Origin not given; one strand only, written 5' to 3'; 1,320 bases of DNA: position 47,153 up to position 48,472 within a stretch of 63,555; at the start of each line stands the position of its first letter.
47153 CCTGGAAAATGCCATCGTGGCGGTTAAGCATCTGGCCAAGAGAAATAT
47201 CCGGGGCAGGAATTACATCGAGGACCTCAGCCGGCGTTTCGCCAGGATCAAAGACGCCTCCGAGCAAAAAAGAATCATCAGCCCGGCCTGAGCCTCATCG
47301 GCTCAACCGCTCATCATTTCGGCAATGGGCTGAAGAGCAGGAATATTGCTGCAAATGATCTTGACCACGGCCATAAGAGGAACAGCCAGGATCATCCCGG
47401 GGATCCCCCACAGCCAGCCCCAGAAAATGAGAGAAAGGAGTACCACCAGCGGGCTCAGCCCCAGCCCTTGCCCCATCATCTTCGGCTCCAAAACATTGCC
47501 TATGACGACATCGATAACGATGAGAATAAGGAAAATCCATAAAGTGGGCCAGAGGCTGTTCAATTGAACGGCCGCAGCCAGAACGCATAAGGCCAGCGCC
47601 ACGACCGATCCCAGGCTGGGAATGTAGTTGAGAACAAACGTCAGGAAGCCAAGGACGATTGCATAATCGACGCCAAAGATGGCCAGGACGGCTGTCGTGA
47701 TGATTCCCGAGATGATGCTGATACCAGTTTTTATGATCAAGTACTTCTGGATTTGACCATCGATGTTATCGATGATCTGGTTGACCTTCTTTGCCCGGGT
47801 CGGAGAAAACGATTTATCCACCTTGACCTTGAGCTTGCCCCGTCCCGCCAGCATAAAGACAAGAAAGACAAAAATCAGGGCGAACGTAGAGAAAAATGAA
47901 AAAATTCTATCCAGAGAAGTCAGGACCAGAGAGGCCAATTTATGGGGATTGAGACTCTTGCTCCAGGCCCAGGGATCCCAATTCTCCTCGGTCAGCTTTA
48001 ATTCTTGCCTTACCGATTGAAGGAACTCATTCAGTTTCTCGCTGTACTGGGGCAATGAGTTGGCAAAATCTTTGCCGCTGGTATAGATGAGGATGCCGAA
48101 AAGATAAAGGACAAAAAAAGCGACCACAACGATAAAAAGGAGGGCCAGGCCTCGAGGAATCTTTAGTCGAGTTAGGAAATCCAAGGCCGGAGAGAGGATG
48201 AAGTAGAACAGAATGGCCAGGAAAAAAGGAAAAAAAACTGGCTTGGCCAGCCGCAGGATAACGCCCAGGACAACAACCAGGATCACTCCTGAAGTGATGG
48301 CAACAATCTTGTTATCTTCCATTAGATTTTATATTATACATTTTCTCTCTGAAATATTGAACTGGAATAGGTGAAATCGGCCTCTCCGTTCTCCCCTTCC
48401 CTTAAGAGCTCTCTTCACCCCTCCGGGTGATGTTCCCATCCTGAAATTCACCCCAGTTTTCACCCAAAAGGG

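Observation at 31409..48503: A 39-bp upstream element shared by the PilZ/LuxR cluster and the kinase-diguanylate cyclase operon 17 kb away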

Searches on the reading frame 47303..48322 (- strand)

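Call 8: search_protein_families(library=pfam, proteins=[window:47303-48322:-], max_evalue=0.01)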
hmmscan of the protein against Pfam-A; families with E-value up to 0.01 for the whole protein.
window:47303-48322:- (339 aa): 2 families
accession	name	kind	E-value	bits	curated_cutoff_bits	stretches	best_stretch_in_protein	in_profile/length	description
PF01594.21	AI-2E_transport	-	3e-66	224.3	34.3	1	12-326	4-325/327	AI-2E family transporter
PF09716.15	ETRAMP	-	0.002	18.5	29.1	1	140-216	3-68/81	Malarial early transcribed membrane protein (ETRAMP)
